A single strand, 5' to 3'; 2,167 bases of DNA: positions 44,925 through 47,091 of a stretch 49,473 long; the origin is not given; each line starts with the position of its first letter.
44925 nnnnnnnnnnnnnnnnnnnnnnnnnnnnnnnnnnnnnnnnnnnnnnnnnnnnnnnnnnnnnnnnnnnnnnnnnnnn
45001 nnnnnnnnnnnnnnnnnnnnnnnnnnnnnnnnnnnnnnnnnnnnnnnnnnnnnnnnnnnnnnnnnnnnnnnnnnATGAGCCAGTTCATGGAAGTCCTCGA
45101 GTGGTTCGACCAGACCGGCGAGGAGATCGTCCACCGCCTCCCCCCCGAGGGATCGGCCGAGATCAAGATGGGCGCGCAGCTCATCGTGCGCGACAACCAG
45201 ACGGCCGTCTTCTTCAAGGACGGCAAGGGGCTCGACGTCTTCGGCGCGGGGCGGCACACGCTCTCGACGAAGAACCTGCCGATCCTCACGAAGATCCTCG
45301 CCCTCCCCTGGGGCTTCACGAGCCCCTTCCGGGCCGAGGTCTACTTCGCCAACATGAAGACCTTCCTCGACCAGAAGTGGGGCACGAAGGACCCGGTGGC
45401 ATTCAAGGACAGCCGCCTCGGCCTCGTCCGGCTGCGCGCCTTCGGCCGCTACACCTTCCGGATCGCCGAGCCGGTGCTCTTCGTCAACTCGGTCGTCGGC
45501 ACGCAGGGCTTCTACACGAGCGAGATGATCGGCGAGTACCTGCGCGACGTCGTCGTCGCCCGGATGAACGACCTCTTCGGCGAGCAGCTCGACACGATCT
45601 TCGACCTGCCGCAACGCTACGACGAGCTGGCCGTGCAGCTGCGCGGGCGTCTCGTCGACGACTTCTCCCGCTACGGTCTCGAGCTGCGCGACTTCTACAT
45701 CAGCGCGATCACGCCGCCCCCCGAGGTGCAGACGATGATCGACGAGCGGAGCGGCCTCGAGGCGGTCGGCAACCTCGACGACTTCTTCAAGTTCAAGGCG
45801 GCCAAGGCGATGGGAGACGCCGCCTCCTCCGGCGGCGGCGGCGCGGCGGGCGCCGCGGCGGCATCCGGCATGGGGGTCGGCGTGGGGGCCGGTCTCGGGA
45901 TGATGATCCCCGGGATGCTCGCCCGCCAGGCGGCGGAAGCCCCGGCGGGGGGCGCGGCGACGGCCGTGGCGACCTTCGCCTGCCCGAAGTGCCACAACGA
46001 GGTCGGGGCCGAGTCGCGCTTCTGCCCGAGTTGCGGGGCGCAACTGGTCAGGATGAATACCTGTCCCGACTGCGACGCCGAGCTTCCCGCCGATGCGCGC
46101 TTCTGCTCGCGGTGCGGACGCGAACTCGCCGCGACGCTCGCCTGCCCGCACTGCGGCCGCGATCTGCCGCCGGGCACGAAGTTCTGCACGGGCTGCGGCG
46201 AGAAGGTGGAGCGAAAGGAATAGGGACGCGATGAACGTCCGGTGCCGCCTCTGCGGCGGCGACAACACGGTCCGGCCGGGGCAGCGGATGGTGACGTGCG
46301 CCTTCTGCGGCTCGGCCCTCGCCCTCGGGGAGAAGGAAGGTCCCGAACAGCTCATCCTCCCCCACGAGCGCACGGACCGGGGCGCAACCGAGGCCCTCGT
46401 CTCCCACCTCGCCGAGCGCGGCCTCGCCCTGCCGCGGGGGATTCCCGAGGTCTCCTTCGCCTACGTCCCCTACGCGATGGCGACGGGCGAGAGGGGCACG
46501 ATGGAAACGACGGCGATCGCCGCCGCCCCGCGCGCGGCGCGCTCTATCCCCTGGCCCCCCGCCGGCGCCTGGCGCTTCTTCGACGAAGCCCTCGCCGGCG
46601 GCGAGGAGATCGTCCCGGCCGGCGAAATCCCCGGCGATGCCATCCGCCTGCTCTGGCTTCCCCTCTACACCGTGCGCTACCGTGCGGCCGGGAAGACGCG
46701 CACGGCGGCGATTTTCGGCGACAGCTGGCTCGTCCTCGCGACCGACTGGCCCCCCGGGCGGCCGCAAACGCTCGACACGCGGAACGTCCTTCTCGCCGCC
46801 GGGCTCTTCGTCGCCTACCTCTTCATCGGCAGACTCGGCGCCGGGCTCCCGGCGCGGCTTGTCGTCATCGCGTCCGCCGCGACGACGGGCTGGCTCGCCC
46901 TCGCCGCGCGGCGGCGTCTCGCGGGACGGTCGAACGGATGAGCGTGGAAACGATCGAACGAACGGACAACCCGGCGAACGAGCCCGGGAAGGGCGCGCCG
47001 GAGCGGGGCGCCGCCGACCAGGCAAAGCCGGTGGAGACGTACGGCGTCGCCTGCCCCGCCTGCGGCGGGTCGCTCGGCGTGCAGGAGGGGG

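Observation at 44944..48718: Sigma-54-driven YdjI/SPFH plus triple zinc-ribbon operon, a Psp-like membrane-stress module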

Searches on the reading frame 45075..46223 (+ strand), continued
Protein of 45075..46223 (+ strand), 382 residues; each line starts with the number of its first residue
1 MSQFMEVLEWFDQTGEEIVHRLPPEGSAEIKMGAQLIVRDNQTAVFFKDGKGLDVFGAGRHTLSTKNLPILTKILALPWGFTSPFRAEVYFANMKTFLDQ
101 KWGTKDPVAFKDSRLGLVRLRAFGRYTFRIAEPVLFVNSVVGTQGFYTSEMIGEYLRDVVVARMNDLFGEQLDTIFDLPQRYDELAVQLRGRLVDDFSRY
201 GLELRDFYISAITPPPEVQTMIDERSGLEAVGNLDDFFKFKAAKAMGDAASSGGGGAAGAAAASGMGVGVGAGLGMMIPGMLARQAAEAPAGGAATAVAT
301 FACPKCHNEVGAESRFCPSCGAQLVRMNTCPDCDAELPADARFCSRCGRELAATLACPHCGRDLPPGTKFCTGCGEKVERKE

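Call 18: find_related_loci(query=window:45075-46223:+, collection=genome_contigs, flank=6000)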
Query window:45075-46223:+ (382 aa) in genome_contigs; peptide patterns used: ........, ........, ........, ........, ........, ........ (x = any residue, [..] = any of these).
91 stretches matched a pattern; 67 encode a relative of the query (tblastn E <= 1e-3); 67 distinct loci.
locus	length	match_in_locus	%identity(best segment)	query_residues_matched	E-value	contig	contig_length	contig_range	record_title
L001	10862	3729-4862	78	1-378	0e+0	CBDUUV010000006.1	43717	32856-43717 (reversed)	MAG TPA_asm: uncultured bacterium isolate SRR22302361_binner13_Refined_86 genome assembly, contig: ERZ25748748.151, whol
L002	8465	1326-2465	78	1-379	0e+0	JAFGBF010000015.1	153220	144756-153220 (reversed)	MAG: Candidatus Krumholzibacteriota bacterium isolate Zod_Metabat.1015 k87_6359578, whole genome shotgun sequence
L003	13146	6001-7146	78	1-382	0e+0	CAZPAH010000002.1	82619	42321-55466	MAG TPA_asm: uncultured bacterium isolate binchicken_co129_916 genome assembly, contig: NODE_531_length_82619_cov_5.5728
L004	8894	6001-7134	78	1-382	0e+0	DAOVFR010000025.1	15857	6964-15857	MAG TPA_asm: Candidatus Krumholzibacteriota bacterium isolate CSMAG_1114 CSMAG_1114_k141_6550610_length_15857_cov_9.0000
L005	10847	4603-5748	79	1-382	0e+0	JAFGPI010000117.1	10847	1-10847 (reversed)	MAG: Candidatus Krumholzibacteriota bacterium isolate Zod_Metabat.682 k87_6388460, whole genome shotgun sequence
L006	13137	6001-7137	76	1-379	0e+0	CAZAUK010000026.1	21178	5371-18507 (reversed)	MAG TPA_asm: uncultured bacterium isolate binchicken_co17_184 genome assembly, contig: NODE_6336_length_21178_cov_11.148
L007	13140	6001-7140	80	1-380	0e+0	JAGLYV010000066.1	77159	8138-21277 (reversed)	MAG: Candidatus Krumholzibacteriia bacterium isolate RS_13_38 ZL320.bin.38.fa_66, whole genome shotgun sequence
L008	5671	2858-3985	78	1-381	0e+0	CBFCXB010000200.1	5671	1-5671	MAG TPA_asm: uncultured bacterium isolate ERR13917544_metabat2_3 genome assembly, contig: ERZ26802894.3098, whole genome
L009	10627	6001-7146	77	1-382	0e+0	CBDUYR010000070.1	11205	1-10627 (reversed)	MAG TPA_asm: uncultured bacterium isolate SRR21487739_maxbin2_12 genome assembly, contig: ERZ25074848.634, whole genome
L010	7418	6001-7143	75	1-381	0e+0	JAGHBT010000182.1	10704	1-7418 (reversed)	MAG: bacterium isolate AUK263 PB_MBMC_217_c_000000000235, whole genome shotgun sequence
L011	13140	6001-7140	77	1-379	0e+0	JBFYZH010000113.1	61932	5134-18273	MAG: Candidatus Krumholzibacteriota bacterium isolate PPR_0430 k121_1515824, whole genome shotgun sequence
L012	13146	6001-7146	77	1-382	0e+0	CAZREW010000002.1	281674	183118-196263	MAG TPA_asm: uncultured bacterium isolate binchicken_co150_728 genome assembly, contig: NODE_13_length_281674_cov_14.103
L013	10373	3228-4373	77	1-382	0e+0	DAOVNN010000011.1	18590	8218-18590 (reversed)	MAG TPA_asm: Candidatus Krumholzibacteriota bacterium isolate CSMAG_1498 CSMAG_1498_k141_2961450_length_18590_cov_15.000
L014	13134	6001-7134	76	1-382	0e+0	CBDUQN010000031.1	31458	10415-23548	MAG TPA_asm: uncultured bacterium isolate SRR22302361_binner12_Refined_26 genome assembly, contig: ERZ25748748.398, whol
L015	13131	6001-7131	76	1-379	0e+0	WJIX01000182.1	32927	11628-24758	MAG: bacterium isolate Bin_043 k141_2699022, whole genome shotgun sequence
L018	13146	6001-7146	76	1-382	0e+0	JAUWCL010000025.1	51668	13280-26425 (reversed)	MAG: Candidatus Krumholzibacteriota bacterium isolate CSMAG_2137 CSMAG_2137_k141_1954518_length_51668_cov_65.7299, whole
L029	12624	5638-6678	73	1-351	4e-156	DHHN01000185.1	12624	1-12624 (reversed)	MAG TPA_asm: bacterium UBP1_UBA4771 isolate UBA4771 UBA4771_contig_3968, whole genome shotgun sequence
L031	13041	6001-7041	73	1-351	8e-154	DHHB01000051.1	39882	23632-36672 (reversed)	MAG TPA_asm: bacterium UBP1_UBA4783 isolate UBA4783 UBA4783_contig_3811, whole genome shotgun sequence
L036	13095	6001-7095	52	4-378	1e-126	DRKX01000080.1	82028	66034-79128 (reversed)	MAG TPA_asm: Nitrospirae bacterium isolate HyVt-450 HyVt-450_k145_301253, whole genome shotgun sequence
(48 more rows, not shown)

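Call 24: search_protein_families(library=padloc, proteins=[window:45075-46223:+], max_evalue=0.01)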
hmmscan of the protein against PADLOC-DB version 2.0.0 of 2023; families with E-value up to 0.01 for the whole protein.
window:45075-46223:+ (382 aa): 0 families

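Call 60: search_solved_structures(query=window:45075-46223:+, max_evalue=0.01)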
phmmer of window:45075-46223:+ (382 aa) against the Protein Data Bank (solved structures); distinct sequences matched with E-value up to 0.01: 4.
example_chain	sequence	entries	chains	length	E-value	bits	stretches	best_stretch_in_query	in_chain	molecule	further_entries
5ijl_A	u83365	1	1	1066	4.8e-05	25.6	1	287-341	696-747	DNA polymerase II large subunit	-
6hms_B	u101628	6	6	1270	0.00014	24.1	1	287-341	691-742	DNA polymerase II large subunit,DNA polymerase II large subunit | DP2 | DNA polymerase II large subunit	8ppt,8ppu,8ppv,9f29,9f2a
6t8h_B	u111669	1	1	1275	0.00014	24.1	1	287-341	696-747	DP2 subunit of D-family DNA-polymerase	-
6knb_B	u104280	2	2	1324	0.00038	22.7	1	286-349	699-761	DNA polymerase D DP2 (DNA polymerase II large) subunit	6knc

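Call 74: search_protein_families(library=pfam, proteins=[L001:167-1948:-, L001:1909-3192:-, L003:582-1730:-, L001:8221-9033:+, L018:9850-10704:+, L036:7082-8356:+], max_evalue=0.001)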
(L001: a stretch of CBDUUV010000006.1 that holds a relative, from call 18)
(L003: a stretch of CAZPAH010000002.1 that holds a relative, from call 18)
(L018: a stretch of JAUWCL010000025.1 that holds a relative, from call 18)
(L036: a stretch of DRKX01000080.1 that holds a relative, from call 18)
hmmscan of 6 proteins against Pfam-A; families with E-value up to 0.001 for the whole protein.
L001:167-1948:- (594 aa): 2 families
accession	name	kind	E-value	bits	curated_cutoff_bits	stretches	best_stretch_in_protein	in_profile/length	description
PF02261.22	Asp_decarbox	-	1.7e-24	86.3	25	1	474-581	3-113/115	Aspartate decarboxylase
PF00501.34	AMP-binding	-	0.00034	20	29.9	1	225-334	252-374/384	AMP-binding enzyme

L001:1909-3192:- (428 aa): 1 family
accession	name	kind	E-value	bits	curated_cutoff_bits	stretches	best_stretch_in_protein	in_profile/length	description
PF01522.26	Polysacc_deac_1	-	1.6e-19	70.6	23.1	2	81-177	3-71/124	Polysaccharide deacetylase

L003:582-1730:- (383 aa): 3 families
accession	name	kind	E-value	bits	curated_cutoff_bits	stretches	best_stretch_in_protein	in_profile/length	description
PF02163.28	Peptidase_M50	-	5.4e-20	72.1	27.2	2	73-145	2-100/221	Peptidase family M50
PF00571.33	CBS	-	1e-17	64.6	24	2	263-315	1-53/57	CBS domain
PF13398.12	Peptidase_M50B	-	9.9e-05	22.6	26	1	66-161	11-105/201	Peptidase M50B-like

L001:8221-9033:+ (271 aa): 2 families
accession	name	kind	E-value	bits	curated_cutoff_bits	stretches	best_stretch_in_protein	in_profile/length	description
PF01569.27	PAP2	-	1e-21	77.5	27.2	1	133-257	5-127/130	PAP2 superfamily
PF14378.12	PAP2_3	-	0.00067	20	27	1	166-249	103-189/190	PAP2 superfamily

L018:9850-10704:+ (285 aa): 1 family
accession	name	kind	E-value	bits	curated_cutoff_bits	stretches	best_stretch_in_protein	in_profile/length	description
PF01569.27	PAP2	-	1.8e-20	73.4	27.2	1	120-245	3-126/130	PAP2 superfamily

L036:7082-8356:+ (425 aa): 0 families

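Call 83: search_dna_similar(query=window:45075-46223:+, collection=phages, mode=protein, max_evalue=0.00001, max_rows=10)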
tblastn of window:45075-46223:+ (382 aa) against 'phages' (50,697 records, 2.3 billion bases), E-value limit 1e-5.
Records with a match: 1; places in all: 1; records where one place covers at least 80% of the query: 0.
Best place of each record, by identity: <60% 1.
By first word of the organism name: Bacteriophage 1.
By host as written in the record: - 1.
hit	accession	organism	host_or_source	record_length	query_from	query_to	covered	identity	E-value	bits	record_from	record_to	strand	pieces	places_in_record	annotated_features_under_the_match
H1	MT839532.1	Bacteriophage sp.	human fecal samples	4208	3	233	60%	27.5%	1e-22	105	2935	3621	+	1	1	record has no annotation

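Call 84: search_dna_similar(query=window:45075-46223:+, collection=plasmids, mode=protein, max_evalue=0.00001, max_rows=12)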
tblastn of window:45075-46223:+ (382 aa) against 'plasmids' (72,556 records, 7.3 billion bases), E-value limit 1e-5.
Records with a match: 157; places in all: 157; records where one place covers at least 80% of the query: 0.
Best place of each record, by identity: <60% 157.
By first word of the organism name: Ralstonia 134; Paracoccus 5; Vibrio 3; Burkholderia 3; Novosphingobium 3; Comamonas 1; Pseudorhodobacter 1; Gemmatirosa 1; Bacteroides 1; Tsukamurella 1; and 4 more.
By predicted mobility (MOB-suite, as given by PLSDB): mobilizable 106; non-mobilizable 46; conjugative 5.
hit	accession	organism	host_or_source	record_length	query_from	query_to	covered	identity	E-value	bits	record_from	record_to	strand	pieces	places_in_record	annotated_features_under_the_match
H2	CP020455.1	Vibrio coralliilyticus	Crassostrea gigas (Pacific ...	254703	1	232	61%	41.4%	9e-54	198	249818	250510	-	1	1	none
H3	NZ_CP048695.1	Vibrio coralliilyticus OCN008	coral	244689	1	232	61%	41.4%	3e-53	197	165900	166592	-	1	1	SPFH domain-containing protein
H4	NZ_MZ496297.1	Vibrio sp.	-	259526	1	232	61%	41.4%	3e-53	197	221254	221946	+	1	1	SPFH domain-containing protein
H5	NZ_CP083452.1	Comamonas odontotermitis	cell culture,cucumber rhizosphere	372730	3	233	60%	39.3%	6e-50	187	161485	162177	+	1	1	SPFH and helix-turn-helix domain-containing protein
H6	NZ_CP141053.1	Paracoccus denitrificans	-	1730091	3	233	60%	39.0%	2e-47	180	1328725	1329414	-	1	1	none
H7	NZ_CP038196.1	Paracoccus versutus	single cell,soil adjacent to the roots ...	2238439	3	233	60%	39.0%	7e-47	178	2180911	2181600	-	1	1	none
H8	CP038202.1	Paracoccus ferrooxidans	single cell,bioreactor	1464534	3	233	60%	39.0%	1e-46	177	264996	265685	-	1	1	SPFH domain-containing protein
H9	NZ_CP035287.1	Paracoccus versutus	whole organism,soil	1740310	3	233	60%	39.0%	1e-46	177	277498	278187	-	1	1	none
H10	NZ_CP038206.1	Paracoccus pantotrophus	single cell,soil associated with ...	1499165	3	233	60%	38.5%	9e-46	175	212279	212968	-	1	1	none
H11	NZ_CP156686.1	Burkholderia stagnalis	Bacterial cells,soils collected in ...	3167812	3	233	60%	37.2%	3e-40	159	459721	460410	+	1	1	none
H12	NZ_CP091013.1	Burkholderia cenocepacia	-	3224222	3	233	60%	37.2%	8e-40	157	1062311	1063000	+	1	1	none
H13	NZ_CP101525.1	Burkholderia arboris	mixed culture,soil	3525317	3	233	60%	37.2%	4e-39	155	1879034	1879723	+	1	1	none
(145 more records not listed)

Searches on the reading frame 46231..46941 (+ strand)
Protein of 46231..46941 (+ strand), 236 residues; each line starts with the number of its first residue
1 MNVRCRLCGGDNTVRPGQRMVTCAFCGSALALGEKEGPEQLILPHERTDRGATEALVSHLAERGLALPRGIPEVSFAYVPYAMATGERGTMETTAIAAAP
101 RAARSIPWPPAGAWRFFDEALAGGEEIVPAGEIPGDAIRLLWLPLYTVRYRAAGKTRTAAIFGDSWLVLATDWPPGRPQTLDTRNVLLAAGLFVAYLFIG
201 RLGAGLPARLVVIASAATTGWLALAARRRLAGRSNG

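Call 5: search_protein_families(library=pfam, proteins=[window:46231-46941:+], max_evalue=0.1)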
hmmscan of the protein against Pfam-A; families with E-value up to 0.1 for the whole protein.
window:46231-46941:+ (236 aa): 2 families
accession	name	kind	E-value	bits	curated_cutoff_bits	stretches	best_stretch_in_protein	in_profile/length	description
PF01667.23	Ribosomal_S27e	-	0.043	14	24.5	1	1-31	6-37/55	Ribosomal protein S27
PF08271.17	Zn_Ribbon_TF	-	0.066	13.2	29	0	4-28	2-27/43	TFIIB zinc-binding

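Call 11: search_protein_families(library=ncbifam, proteins=[window:46231-46941:+], max_evalue=0.1)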
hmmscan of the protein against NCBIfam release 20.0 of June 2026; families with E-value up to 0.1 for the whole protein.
window:46231-46941:+ (236 aa): 0 families

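Call 24: search_protein_families(library=padloc, proteins=[window:46231-46941:+], max_evalue=0.01)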
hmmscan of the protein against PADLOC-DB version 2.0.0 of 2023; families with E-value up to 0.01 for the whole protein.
window:46231-46941:+ (236 aa): 0 families
